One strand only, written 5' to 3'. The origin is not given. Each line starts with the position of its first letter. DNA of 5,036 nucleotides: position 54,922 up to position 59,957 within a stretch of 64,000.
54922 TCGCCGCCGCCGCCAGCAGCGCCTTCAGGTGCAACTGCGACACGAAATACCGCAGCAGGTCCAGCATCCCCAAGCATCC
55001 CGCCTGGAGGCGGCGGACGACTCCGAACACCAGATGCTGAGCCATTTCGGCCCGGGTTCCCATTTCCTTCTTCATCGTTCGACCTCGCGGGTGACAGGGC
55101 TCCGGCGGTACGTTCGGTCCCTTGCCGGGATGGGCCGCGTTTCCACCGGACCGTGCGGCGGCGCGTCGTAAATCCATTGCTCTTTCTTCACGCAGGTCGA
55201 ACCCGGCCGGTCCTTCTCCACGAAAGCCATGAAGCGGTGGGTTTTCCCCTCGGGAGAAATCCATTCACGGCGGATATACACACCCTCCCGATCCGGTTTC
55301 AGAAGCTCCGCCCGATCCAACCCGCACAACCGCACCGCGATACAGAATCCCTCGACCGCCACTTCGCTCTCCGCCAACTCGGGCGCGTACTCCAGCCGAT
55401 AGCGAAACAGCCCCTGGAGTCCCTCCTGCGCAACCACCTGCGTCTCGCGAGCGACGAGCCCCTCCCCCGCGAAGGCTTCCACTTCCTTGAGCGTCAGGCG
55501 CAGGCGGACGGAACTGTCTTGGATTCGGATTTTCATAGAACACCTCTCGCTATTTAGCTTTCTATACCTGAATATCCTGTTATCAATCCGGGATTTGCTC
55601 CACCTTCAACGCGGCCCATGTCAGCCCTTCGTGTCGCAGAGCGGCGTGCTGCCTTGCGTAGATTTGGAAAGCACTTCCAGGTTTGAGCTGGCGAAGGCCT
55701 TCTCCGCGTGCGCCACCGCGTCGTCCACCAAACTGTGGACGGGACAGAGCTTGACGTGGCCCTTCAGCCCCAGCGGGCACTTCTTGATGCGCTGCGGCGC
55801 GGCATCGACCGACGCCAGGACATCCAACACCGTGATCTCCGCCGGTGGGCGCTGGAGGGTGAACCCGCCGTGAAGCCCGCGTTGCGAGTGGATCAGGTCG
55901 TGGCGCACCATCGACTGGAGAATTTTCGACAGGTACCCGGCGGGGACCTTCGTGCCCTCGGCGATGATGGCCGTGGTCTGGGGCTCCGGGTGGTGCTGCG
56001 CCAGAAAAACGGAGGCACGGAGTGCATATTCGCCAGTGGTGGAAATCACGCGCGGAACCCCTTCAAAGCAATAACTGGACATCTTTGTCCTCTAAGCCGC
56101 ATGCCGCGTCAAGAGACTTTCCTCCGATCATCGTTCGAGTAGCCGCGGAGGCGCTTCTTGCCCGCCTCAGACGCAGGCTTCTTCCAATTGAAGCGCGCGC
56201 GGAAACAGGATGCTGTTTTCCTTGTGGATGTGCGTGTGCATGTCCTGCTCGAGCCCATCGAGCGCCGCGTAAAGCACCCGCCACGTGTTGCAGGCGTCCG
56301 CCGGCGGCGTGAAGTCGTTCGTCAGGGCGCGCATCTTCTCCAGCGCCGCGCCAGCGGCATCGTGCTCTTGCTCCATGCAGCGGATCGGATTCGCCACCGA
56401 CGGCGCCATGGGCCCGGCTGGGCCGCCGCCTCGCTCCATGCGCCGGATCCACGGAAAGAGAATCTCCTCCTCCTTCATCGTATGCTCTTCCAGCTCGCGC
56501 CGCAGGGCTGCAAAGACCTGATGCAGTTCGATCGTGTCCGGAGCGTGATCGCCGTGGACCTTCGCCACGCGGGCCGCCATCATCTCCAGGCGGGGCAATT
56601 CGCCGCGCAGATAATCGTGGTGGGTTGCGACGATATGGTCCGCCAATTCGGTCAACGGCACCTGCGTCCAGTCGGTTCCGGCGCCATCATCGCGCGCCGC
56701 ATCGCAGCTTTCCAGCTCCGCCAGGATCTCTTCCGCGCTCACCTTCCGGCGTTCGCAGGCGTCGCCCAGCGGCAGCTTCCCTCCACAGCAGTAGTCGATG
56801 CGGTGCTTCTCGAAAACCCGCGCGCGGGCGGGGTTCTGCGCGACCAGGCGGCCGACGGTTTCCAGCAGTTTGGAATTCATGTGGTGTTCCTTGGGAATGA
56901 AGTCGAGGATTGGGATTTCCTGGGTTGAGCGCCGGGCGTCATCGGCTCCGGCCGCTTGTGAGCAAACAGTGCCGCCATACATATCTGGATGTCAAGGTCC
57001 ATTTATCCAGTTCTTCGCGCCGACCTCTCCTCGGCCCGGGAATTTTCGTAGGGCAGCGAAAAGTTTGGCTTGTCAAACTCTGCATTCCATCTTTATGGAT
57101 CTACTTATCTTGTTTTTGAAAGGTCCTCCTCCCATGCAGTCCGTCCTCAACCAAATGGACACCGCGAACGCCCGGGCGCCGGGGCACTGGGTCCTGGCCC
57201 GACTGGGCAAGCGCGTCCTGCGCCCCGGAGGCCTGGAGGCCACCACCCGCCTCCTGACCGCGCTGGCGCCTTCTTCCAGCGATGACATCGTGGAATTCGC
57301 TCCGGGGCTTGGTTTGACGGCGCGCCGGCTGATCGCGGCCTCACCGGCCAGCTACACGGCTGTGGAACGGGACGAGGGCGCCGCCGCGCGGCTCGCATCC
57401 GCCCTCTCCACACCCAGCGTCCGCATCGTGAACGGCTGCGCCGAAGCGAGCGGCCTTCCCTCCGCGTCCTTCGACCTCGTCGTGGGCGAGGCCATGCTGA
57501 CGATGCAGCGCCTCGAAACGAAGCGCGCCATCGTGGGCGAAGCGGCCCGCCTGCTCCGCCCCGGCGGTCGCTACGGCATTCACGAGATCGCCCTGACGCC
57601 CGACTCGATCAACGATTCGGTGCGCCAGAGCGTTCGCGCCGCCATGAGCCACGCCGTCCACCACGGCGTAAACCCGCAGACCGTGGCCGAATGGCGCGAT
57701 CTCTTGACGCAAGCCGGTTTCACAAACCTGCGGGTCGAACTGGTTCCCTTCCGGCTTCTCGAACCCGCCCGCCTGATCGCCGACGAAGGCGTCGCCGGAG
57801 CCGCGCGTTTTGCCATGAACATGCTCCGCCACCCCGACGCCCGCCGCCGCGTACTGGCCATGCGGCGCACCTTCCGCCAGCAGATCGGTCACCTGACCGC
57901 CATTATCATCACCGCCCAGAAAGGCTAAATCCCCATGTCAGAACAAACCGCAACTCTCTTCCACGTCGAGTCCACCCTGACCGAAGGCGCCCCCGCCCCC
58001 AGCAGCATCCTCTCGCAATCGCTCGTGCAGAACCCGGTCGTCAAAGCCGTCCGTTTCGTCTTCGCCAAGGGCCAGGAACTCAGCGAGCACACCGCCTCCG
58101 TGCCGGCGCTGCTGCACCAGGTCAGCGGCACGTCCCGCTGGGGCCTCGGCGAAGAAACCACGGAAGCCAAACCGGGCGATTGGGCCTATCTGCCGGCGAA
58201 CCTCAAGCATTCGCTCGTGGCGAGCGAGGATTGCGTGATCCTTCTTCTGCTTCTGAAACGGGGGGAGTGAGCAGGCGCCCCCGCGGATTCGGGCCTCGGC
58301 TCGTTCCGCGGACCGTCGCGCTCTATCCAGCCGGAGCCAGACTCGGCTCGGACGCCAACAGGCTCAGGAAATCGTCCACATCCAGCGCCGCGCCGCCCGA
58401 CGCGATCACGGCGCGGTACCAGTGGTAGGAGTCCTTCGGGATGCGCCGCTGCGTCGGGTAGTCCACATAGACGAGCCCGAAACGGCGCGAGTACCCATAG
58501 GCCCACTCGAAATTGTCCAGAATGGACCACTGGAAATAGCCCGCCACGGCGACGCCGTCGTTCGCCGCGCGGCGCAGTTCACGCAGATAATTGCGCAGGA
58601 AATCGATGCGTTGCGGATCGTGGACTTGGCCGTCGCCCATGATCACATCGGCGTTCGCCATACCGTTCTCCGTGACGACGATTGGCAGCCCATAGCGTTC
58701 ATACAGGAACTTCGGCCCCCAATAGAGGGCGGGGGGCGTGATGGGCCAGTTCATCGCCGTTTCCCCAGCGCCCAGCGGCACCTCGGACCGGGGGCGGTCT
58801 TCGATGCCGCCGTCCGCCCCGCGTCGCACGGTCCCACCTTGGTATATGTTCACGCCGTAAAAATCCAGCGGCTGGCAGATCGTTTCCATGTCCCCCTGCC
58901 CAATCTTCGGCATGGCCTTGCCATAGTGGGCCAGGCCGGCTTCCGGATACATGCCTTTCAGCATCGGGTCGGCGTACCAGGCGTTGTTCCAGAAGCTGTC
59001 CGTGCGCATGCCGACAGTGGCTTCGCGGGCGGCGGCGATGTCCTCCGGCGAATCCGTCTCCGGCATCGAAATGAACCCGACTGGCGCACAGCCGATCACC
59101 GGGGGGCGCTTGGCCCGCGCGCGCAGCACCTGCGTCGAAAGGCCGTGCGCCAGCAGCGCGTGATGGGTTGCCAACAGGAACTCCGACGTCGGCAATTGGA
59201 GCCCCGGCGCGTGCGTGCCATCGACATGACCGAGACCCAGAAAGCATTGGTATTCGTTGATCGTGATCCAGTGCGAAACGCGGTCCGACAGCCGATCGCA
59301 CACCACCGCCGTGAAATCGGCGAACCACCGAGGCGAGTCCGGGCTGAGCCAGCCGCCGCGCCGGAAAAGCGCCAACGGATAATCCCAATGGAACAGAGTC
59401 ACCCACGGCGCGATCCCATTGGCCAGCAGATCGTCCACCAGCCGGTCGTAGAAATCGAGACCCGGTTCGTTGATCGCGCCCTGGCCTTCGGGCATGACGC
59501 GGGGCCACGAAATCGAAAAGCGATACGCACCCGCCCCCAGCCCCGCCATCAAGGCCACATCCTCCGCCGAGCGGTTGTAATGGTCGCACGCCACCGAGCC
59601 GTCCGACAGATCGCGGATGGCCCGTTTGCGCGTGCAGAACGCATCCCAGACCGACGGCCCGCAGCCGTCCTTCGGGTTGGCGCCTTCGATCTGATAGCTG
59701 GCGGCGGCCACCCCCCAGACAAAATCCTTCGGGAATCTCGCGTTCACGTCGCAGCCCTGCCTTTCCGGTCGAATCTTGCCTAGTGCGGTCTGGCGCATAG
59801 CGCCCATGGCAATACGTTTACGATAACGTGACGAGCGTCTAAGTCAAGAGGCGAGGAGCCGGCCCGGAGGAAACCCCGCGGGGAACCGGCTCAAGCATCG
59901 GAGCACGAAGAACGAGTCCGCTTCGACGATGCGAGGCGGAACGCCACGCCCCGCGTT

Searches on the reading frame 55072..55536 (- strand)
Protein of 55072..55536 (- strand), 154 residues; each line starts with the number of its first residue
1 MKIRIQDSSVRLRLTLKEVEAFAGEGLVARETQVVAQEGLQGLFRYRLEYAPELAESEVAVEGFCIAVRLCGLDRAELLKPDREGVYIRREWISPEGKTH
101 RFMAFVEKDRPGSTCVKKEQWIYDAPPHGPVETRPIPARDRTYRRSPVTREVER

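Call 91: search_protein_families(library=pfam, proteins=[window:55072-55536:-], max_evalue=0.01)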
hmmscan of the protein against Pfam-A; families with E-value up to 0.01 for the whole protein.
window:55072-55536:- (154 aa): 1 family
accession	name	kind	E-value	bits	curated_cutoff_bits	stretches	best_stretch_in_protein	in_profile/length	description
PF22668.1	DUF7009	-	6.3e-12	46.3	27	1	1-109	1-100/119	Family of unknown function (DUF7009)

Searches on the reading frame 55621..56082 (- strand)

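Call 8: search_protein_families(library=pfam, proteins=[window:55621-56082:-], max_evalue=0.001)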
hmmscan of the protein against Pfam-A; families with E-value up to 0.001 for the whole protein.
window:55621-56082:- (153 aa): 1 family
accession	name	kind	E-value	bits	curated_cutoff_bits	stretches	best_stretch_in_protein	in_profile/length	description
PF02082.26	Rrf2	-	4.5e-25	88.8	30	1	13-139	1-130/132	Iron-dependent Transcriptional regulator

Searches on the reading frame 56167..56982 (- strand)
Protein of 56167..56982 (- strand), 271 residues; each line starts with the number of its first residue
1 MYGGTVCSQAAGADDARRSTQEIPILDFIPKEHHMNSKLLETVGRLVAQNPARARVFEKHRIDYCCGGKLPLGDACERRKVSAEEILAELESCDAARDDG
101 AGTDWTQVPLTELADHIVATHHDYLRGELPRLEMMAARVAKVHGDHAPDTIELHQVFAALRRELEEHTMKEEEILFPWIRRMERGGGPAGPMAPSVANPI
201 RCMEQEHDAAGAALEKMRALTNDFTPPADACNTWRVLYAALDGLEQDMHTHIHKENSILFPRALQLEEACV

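Call 8: search_protein_families(library=pfam, proteins=[window:56167-56982:-], max_evalue=0.001)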
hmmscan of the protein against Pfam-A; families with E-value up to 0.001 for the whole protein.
window:56167-56982:- (271 aa): 2 families
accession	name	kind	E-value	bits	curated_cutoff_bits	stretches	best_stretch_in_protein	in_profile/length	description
PF01814.28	Hemerythrin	-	2.4e-24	86.6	25.3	1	115-263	3-127/127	Hemerythrin HHE cation binding domain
PF04405.19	ScdA_N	-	1.9e-20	72.7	32.5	1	41-92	3-54/56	Domain of Unknown function (DUF542)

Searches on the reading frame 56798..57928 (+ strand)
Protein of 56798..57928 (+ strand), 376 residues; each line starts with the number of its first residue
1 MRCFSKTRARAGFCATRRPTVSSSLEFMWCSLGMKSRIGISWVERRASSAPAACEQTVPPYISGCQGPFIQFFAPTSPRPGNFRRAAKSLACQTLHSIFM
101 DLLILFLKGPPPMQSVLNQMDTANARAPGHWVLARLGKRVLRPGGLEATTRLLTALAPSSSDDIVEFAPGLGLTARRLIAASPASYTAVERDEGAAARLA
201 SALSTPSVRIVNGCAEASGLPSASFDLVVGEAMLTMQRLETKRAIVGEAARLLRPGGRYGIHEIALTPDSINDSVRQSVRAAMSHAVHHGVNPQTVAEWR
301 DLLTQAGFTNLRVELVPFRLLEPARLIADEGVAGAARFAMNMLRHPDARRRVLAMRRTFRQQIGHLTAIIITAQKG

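Call 8: search_protein_families(library=pfam, proteins=[window:56798-57928:+], max_evalue=0.001)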
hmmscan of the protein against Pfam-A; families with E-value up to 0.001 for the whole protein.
window:56798-57928:+ (376 aa): 5 families
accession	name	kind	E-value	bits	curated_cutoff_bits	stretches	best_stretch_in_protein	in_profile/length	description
PF08241.18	Methyltransf_11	-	7e-10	39.9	21.2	1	166-259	2-93/95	Methyltransferase domain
PF13649.12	Methyltransf_25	-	1.7e-09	38.7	27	1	164-257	1-97/97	Methyltransferase domain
PF08242.18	Methyltransf_12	-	1.7e-05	25.9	30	1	166-258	2-97/98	Methyltransferase domain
PF13489.12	Methyltransf_23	-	2.5e-05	24.5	27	1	151-312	11-163/164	Methyltransferase domain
PF00398.26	RrnaAD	-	0.00069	19.2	24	0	153-211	23-81/263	Ribosomal RNA adenine dimethylase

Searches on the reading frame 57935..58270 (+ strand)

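Call 91: search_protein_families(library=pfam, proteins=[window:57935-58270:+], max_evalue=0.01)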
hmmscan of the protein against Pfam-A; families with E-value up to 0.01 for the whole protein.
window:57935-58270:+ (111 aa): 2 families
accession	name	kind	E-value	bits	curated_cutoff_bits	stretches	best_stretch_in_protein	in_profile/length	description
PF07883.17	Cupin_2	-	4e-06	26.9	27.2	1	40-103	2-67/70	Cupin domain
PF08007.18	JmjC_2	-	7.2e-05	22.8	22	0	79-101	91-113/127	JmjC domain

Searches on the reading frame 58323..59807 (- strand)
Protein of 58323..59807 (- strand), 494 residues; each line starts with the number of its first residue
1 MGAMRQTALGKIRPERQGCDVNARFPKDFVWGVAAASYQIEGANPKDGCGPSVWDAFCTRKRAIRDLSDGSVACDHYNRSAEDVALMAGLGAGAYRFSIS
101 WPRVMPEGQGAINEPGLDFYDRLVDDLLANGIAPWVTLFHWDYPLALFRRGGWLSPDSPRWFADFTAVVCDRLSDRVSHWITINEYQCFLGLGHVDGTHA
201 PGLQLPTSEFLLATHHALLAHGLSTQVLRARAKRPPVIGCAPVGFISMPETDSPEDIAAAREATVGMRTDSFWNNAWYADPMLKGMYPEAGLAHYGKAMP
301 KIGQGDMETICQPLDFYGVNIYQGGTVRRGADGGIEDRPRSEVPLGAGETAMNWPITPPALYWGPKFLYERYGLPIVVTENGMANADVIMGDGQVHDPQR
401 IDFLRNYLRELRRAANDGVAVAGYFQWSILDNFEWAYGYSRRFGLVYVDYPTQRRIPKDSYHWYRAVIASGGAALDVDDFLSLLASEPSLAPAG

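Call 8: search_protein_families(library=pfam, proteins=[window:58323-59807:-], max_evalue=0.001)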
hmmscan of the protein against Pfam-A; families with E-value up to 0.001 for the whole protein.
window:58323-59807:- (494 aa): 1 family
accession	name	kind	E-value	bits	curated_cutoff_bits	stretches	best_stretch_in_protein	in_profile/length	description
PF00232.24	Glyco_hydro_1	-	9.1e-137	456.6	22.6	1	23-470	3-450/453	Glycosyl hydrolase family 1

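Call 29: list_cluster_members(proteins=[window:58323-59807:-, window:51666-53897:-, window:25693-27066:-, window:18213-19385:+, P0002, window:48044-48697:+, window:40422-48041:+, window:38270-40381:+])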
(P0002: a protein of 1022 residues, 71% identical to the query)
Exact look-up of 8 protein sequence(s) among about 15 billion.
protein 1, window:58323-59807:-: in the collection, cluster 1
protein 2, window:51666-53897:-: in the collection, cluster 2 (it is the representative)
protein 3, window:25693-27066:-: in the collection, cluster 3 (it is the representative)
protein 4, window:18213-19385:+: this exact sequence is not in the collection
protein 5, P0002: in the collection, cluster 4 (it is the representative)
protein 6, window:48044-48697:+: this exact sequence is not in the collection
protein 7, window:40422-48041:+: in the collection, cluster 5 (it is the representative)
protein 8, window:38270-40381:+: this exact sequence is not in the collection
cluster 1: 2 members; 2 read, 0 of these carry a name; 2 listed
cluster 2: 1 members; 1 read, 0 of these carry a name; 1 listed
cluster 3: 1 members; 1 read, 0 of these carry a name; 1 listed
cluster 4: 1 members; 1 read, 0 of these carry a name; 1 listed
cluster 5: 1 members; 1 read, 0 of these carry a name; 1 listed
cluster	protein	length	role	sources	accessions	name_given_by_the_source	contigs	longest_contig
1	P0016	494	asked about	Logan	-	-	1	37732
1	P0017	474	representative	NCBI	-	-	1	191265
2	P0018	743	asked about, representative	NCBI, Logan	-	-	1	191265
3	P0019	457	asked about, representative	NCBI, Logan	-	-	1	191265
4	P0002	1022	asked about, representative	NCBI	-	-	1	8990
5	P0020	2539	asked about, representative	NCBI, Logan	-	-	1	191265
